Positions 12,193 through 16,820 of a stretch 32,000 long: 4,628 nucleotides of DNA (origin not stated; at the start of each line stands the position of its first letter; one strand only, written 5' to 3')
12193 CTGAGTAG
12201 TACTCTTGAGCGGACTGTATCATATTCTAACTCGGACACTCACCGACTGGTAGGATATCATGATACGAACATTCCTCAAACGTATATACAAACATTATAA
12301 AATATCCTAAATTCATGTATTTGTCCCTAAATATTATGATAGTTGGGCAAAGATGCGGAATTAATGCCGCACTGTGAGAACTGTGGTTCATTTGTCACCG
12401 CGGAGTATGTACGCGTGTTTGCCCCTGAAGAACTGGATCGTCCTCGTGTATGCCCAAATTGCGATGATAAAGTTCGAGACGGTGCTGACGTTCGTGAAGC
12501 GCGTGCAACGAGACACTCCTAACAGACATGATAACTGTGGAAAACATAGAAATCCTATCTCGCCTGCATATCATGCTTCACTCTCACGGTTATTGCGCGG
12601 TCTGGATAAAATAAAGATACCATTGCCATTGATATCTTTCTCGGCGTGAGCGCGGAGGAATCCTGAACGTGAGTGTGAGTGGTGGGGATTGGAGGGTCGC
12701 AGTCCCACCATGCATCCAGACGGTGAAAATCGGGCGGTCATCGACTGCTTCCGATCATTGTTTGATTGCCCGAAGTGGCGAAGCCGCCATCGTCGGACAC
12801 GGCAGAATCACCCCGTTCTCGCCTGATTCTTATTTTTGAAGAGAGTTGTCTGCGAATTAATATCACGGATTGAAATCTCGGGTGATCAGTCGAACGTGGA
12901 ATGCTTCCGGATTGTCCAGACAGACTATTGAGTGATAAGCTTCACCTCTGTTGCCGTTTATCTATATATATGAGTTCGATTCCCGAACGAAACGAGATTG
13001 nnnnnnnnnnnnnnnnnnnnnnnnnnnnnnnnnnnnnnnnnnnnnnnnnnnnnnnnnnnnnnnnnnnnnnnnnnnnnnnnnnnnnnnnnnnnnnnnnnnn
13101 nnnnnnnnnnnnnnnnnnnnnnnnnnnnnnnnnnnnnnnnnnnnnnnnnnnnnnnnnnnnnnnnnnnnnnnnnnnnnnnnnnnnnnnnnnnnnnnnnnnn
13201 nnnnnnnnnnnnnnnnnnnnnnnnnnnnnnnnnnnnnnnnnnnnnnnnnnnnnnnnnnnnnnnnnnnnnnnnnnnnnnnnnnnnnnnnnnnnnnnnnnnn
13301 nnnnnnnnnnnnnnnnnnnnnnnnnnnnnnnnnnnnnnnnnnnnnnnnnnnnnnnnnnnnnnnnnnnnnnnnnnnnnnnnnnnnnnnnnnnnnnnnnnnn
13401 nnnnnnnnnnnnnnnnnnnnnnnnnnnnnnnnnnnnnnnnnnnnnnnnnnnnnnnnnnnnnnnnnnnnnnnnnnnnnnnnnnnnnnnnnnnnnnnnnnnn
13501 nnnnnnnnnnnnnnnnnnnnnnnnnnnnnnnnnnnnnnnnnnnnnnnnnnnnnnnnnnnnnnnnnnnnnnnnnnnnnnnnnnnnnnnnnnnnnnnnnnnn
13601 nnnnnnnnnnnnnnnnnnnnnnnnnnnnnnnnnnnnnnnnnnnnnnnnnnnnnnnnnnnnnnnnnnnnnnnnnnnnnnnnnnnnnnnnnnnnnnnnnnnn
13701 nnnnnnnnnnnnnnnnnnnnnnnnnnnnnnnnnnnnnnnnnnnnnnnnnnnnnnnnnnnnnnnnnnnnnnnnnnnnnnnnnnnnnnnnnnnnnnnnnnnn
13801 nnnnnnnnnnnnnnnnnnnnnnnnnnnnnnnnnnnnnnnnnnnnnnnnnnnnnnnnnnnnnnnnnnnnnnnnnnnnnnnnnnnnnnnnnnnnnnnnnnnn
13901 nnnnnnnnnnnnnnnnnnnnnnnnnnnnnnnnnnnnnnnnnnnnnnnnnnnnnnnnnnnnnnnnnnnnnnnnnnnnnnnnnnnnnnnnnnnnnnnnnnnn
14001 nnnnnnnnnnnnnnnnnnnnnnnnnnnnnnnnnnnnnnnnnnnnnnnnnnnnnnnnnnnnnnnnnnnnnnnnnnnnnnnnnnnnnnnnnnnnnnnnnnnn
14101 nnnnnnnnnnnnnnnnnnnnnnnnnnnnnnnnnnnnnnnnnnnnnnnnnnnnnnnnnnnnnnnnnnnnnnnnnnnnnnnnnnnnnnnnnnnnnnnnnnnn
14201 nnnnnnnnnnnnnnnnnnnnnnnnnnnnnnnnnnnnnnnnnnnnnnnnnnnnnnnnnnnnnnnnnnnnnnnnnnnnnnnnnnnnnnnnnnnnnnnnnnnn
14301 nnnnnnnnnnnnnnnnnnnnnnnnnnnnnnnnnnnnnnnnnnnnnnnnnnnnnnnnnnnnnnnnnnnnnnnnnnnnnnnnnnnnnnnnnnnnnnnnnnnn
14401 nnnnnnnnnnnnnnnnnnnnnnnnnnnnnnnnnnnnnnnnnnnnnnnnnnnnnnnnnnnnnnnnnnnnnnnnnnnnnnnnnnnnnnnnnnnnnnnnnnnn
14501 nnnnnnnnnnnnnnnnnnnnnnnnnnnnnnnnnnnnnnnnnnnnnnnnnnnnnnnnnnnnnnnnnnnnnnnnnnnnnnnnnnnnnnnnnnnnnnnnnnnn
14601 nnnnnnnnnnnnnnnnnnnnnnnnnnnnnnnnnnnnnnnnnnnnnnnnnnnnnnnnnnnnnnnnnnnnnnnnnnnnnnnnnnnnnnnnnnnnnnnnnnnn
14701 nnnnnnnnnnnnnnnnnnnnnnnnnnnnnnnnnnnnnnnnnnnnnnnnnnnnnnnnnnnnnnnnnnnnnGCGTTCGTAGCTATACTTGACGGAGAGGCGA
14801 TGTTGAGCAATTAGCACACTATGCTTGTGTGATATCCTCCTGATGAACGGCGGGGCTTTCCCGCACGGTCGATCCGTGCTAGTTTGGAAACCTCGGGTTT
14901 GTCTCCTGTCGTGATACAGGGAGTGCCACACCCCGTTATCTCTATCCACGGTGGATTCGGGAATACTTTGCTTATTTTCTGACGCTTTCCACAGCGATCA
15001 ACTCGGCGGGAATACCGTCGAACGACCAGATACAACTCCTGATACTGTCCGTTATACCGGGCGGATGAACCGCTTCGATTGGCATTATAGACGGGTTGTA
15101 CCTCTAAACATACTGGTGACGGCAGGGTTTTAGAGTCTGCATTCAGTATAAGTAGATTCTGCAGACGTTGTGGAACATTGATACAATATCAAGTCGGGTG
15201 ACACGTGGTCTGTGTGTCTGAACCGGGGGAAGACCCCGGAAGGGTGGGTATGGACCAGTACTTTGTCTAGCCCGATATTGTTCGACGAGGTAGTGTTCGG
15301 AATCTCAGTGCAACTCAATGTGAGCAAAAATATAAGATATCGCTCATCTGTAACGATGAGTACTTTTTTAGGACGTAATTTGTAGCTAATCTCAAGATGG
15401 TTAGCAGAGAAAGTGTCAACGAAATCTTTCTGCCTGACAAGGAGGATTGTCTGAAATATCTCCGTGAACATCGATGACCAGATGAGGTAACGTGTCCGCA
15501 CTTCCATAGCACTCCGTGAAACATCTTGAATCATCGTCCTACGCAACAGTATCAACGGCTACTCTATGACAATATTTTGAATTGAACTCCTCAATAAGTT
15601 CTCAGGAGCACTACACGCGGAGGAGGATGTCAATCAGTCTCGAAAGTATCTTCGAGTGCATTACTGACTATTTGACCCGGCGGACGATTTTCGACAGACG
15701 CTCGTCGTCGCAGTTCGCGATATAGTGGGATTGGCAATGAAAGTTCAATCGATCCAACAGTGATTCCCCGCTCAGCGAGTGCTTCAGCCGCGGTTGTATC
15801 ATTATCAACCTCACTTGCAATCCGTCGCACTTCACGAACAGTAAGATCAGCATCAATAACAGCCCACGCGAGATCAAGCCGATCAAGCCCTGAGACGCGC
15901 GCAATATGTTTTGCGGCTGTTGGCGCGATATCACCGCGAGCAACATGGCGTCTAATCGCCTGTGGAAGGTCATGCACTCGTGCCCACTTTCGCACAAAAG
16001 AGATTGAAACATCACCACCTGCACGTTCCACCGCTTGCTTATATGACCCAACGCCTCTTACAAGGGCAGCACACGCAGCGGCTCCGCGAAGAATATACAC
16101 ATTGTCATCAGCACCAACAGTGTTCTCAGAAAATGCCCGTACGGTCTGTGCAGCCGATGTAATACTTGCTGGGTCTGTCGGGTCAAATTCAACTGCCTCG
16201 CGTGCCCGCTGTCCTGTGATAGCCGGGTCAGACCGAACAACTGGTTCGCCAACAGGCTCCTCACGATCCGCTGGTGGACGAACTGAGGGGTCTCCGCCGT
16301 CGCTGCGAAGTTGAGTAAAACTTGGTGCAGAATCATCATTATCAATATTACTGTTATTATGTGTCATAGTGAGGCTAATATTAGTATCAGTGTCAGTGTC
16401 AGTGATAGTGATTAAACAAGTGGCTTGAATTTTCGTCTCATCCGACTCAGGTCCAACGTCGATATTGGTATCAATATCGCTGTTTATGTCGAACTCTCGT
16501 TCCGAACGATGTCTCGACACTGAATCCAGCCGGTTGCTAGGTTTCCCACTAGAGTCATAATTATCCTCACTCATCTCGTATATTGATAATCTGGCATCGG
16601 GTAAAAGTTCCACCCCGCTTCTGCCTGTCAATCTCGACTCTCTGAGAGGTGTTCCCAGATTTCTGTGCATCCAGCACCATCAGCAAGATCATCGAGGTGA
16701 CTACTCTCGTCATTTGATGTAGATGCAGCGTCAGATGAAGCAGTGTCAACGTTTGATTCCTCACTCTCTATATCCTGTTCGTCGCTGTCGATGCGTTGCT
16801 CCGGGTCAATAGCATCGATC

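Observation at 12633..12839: The element copies differ in a protein-coding-like way despite non-halophilic composition and no ATG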

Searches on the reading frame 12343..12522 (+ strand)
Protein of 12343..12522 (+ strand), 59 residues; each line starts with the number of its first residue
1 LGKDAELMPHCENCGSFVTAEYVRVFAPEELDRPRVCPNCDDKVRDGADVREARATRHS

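Call 15: search_protein_families(library=pfam, proteins=[window:12343-12522:+], max_evalue=0.01)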
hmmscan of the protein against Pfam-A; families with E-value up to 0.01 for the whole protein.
window:12343-12522:+ (59 aa): 6 families
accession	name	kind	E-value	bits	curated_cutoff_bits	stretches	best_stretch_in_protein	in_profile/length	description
PF24444.1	DUF7563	-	3.9e-16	58.7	27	1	8-45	1-37/39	Family of unknown function (DUF7563)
PF13248.11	Zn_ribbon_3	-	0.00087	19.1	27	0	36-48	4-16/26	zinc-ribbon domain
PF24461.1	DUF7576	-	0.0021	18.3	27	0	4-22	13-32/60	Family of unknown function (DUF7576)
PF12773.13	DZR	-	0.0023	18.5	27.3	1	10-47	14-37/45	Double zinc ribbon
PF09297.16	Zn_ribbon_NUD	-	0.0082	16.3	24.8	0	33-41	20-28/32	NADH pyrophosphatase zinc ribbon domain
PF01363.27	FYVE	-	0.0098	16.4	27.8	0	10-45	26-66/67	FYVE zinc finger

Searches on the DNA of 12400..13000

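Call 13: search_rna_families(source=window, start=12400, end=13000, threshold=evalue, max_evalue=10)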
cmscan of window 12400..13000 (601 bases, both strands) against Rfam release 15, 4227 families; matches with E-value up to 10: 3.
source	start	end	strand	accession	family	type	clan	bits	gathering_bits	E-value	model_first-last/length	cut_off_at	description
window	12714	12766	+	RF03382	mir-635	Gene; miRNA;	-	16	100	2.2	20-76/92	no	mir-635 microRNA precursor family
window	12713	12835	+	RF02100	tfoR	Gene; sRNA;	-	13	70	2.7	1-101/101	no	Translational regulator of tfoXVC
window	12725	12805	-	RF01973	H19_2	Gene; lncRNA;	-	10.1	50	7.3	1-69/69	no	H19 conserved region 2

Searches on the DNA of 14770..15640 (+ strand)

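Call 85: search_dna_similar(query=window:14770-15640:+, collection=plasmids, mode=distant, max_evalue=0.001, max_rows=12)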
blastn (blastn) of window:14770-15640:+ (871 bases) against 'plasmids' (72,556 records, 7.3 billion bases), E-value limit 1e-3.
Records with a match: 8; places in all: 8; records where one place covers at least 80% of the query: 0.
Best place of each record, by identity: 80-90% 2; 60-80% 6.
By first word of the organism name: Natrialbaceae 2; Haloarcula 2; Halobaculum 1; Natrinema 1; Halorientalis 1; Halomicrobium 1.
By predicted mobility (MOB-suite, as given by PLSDB): non-mobilizable 8.
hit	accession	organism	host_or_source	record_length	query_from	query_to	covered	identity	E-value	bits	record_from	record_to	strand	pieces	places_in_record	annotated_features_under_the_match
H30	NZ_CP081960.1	Halobaculum magnesiiphilum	cell culture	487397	80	354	32%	78.3%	3e-51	210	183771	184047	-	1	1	none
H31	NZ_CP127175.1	Natrialbaceae archaeon AArc-T1-2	sediments,sediments from hypersaline ...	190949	571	733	19%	81.1%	6e-34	153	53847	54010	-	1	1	IS1595 family transposase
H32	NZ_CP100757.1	Natrinema gelatinilyticum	marine sediment,sediment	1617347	78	252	20%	74.2%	2e-14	88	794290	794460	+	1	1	record has no annotation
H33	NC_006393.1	Haloarcula marismortui ATCC 43049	-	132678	570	736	19%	76.9%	1e-23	119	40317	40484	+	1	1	none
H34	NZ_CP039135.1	Haloarcula marismortui ATCC 43049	Cell culture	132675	570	736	19%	76.9%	1e-23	119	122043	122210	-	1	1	none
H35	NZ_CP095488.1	Halorientalis marina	cell culture,salt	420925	572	733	19%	79.1%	1e-29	138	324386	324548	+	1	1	IS1595 family transposase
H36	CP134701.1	Natrialbaceae archaeon CCL63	cell culture,lake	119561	572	733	19%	74.4%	4e-17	97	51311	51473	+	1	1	record has no annotation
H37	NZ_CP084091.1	Halomicrobium urmianum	cell culture,salt lake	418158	624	700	9%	81.8%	5e-10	74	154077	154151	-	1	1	none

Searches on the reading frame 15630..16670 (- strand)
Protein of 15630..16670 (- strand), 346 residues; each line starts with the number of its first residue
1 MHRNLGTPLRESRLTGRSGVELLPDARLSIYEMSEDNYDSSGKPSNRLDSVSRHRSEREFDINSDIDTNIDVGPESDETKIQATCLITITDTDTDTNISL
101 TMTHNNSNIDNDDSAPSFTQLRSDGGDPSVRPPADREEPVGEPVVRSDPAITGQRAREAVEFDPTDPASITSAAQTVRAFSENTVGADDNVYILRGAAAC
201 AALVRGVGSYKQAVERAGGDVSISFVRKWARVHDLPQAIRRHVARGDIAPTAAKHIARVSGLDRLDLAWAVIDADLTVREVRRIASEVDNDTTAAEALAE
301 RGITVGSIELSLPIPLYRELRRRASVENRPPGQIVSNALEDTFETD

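Call 37: search_protein_families(library=pfam, proteins=[window:15630-16670:-], max_evalue=0.001)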
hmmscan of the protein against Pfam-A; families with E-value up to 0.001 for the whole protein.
window:15630-16670:- (346 aa): 2 families
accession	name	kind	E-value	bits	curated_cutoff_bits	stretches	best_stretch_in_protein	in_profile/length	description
PF23433.1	DUF7119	-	7.1e-69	230.5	30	1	163-303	1-141/141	Family of unknown function (DUF7119)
PF17762.8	HTH_ParB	-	0.00013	22.4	22.6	1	221-288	32-100/102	ParB HTH domain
